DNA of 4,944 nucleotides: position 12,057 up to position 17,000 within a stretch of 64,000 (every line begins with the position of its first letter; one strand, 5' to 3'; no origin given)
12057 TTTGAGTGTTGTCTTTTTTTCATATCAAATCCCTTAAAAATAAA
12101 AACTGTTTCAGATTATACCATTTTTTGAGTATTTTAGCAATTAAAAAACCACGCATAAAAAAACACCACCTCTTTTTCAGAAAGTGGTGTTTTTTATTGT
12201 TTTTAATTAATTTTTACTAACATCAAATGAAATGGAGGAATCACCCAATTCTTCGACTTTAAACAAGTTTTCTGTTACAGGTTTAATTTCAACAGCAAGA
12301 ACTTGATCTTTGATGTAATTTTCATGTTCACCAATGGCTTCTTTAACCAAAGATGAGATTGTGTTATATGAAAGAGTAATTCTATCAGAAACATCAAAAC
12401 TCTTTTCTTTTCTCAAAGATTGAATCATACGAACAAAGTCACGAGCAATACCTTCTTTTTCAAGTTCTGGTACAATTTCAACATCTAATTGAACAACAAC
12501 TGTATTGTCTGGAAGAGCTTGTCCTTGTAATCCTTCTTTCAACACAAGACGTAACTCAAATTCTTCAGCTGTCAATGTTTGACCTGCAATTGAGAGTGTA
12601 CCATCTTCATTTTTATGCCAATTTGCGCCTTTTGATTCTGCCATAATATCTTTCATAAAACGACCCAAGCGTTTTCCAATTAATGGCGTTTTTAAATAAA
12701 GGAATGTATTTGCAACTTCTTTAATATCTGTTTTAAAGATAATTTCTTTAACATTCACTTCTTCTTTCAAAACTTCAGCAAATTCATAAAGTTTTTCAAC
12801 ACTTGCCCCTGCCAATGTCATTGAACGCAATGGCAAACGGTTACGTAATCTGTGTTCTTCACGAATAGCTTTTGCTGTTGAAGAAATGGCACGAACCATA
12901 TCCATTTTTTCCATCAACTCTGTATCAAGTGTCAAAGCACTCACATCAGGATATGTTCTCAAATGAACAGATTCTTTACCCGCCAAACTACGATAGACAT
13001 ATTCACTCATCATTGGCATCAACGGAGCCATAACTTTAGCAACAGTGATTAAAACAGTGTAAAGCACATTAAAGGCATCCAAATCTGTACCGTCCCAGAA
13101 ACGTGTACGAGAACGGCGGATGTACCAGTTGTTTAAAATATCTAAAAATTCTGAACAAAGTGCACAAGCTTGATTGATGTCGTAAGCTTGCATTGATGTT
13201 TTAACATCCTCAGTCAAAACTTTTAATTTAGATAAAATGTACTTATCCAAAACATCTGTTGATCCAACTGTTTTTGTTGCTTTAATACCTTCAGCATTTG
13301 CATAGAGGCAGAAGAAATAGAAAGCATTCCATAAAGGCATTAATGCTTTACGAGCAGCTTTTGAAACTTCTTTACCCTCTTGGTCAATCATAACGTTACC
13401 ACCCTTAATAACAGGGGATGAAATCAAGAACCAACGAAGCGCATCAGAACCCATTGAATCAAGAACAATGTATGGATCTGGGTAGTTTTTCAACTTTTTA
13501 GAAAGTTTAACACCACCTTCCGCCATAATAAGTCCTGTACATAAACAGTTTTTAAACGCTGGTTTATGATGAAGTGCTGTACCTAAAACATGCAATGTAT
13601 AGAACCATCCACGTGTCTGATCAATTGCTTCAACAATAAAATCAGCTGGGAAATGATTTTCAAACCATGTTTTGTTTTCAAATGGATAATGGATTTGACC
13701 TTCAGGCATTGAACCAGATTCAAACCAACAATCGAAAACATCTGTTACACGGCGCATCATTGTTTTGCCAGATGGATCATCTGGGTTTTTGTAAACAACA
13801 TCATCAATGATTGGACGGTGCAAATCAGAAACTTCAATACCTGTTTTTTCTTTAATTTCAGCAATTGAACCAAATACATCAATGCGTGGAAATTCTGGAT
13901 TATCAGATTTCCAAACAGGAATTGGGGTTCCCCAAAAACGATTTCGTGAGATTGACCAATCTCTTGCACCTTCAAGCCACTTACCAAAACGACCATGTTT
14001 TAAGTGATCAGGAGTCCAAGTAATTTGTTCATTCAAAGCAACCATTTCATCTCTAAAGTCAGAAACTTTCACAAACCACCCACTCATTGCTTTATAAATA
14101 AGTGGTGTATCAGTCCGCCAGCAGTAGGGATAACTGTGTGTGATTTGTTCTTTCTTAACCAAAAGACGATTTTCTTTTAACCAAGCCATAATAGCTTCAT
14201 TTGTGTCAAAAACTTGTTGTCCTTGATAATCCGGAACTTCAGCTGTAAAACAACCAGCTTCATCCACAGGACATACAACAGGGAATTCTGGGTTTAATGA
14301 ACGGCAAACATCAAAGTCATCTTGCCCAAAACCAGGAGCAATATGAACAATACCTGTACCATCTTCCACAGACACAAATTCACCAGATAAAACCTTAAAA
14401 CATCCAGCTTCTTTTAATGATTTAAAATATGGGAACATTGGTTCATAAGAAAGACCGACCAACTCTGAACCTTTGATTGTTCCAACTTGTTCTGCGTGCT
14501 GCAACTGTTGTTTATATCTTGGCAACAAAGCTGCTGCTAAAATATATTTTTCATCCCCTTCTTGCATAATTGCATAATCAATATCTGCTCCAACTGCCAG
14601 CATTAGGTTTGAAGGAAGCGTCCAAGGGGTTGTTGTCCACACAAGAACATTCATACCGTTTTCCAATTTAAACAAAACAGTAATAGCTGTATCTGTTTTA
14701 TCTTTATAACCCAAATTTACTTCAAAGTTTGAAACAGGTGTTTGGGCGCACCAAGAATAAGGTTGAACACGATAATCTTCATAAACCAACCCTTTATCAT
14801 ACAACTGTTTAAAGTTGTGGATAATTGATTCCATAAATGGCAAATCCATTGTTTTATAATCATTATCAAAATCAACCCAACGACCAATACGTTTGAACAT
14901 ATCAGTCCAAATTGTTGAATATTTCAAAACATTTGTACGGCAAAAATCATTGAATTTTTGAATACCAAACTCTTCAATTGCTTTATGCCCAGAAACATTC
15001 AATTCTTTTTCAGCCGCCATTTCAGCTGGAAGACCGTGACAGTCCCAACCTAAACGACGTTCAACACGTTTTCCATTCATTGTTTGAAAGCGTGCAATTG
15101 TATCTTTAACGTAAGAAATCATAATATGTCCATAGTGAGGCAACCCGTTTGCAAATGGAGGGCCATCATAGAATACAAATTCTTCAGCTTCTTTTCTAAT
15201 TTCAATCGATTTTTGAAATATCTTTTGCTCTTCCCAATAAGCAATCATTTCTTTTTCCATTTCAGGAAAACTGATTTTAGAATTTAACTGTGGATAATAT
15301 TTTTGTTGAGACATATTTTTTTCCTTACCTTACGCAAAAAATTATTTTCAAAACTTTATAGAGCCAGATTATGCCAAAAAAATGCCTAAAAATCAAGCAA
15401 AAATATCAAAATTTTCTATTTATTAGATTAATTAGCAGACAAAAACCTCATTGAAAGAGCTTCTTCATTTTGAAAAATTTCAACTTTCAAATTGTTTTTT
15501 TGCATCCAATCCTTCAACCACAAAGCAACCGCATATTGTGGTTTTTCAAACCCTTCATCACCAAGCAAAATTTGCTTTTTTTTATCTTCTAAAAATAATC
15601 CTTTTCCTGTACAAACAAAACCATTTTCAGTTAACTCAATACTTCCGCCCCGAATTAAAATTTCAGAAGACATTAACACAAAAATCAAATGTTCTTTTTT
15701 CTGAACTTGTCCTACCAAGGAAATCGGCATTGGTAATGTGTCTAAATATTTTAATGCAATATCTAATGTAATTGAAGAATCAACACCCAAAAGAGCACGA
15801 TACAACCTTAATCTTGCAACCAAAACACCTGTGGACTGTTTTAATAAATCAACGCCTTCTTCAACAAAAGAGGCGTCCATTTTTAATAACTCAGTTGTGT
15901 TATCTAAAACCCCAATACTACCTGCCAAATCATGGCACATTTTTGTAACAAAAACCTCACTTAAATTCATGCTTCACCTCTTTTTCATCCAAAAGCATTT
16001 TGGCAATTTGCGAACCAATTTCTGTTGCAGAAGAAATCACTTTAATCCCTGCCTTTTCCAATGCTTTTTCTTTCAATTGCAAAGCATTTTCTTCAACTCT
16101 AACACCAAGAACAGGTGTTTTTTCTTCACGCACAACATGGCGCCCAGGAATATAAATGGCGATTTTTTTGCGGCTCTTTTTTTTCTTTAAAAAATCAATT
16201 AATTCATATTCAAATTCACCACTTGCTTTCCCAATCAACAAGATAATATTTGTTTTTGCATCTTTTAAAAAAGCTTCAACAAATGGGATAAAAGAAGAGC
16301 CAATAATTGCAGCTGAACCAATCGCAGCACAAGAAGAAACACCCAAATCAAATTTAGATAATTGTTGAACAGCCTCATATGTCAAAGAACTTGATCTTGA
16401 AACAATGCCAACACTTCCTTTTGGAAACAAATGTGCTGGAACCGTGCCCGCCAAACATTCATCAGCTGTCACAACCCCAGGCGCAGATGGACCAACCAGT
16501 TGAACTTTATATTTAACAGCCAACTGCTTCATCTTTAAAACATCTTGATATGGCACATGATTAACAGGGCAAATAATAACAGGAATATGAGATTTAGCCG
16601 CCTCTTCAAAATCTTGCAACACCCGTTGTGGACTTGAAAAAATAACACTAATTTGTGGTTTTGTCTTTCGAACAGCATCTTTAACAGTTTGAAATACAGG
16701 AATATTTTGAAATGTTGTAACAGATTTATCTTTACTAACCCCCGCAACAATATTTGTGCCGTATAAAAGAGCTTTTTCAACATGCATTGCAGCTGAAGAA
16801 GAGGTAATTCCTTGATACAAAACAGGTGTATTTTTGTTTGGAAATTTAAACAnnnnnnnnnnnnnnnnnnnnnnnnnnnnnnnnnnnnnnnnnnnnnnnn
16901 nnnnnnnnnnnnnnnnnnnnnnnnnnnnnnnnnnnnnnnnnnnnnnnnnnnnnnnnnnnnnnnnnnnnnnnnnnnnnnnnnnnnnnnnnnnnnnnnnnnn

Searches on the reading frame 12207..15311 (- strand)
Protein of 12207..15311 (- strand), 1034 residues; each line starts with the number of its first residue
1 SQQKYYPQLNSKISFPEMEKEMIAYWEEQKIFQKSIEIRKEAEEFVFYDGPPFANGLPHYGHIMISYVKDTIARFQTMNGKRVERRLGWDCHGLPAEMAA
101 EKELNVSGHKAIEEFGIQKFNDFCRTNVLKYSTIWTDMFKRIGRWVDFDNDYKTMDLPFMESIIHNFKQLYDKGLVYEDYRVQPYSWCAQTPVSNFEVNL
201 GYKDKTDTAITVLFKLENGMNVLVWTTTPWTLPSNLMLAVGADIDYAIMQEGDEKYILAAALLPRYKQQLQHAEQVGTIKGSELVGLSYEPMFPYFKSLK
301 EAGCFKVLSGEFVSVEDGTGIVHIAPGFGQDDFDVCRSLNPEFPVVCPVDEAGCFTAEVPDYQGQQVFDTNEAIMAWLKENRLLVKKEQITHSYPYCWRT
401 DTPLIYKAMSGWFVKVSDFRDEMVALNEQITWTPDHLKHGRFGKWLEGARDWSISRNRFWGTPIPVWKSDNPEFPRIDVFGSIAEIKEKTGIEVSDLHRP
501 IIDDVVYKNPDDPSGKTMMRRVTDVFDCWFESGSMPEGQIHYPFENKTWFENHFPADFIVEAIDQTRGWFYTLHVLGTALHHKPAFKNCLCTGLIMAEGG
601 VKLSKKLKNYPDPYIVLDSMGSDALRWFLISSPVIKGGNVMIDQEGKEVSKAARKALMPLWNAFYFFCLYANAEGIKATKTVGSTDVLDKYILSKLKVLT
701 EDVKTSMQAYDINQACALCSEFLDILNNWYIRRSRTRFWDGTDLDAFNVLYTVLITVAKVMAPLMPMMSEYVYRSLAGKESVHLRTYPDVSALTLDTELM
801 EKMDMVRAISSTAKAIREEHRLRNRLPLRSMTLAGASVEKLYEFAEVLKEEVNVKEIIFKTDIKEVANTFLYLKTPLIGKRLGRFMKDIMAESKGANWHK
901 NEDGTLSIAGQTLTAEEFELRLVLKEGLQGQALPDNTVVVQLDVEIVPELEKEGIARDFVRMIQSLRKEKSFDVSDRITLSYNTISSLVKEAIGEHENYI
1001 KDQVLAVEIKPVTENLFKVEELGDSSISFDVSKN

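Call 12: search_protein_families(library=pfam, proteins=[window:12207-15311:-], max_evalue=0.001)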
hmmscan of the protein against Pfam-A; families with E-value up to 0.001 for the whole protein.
window:12207-15311:- (1034 aa): 4 families
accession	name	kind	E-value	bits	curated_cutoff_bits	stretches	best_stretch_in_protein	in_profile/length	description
PF00133.28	tRNA-synt_1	-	9.7e-133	443.3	22.7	1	22-636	2-409/414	tRNA synthetases class I (I, L, M and V)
PF19302.4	DUF5915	-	2.2e-31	109.4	27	1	846-1033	2-194/195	Domain of unknown function (DUF5915)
PF08264.19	Anticodon_1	-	1.9e-28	99.6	25.1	1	689-829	1-145/148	Anticodon-binding domain of tRNA ligase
PF09334.17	tRNA-synt_1g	-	1.5e-14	54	20.1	1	52-128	8-83/391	tRNA synthetases class I (M)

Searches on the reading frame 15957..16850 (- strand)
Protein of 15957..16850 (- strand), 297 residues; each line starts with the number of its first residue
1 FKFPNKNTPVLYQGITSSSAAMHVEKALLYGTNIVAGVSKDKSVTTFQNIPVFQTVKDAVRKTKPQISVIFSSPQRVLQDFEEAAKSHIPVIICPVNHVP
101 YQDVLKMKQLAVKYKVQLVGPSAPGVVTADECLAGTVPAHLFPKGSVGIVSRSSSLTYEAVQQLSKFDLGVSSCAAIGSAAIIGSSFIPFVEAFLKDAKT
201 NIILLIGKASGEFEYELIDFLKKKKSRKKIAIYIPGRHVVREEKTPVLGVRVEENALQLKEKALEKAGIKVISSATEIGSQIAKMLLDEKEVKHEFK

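Call 12: search_protein_families(library=pfam, proteins=[window:15957-16850:-], max_evalue=0.001)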
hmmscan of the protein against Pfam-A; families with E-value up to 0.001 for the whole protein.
window:15957-16850:- (297 aa): 3 families
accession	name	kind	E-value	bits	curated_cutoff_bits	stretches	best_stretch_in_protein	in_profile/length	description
PF02629.25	CoA_binding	-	4.6e-15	56.6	22.3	1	5-94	1-93/97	CoA binding domain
PF00549.24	Ligase_CoA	-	5.8e-09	36.6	24.5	1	150-276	1-119/128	CoA-ligase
PF13607.11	Succ_CoA_lig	-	1.2e-07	31.9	27.4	1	144-245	1-99/138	Succinyl-CoA ligase like flavodoxin domain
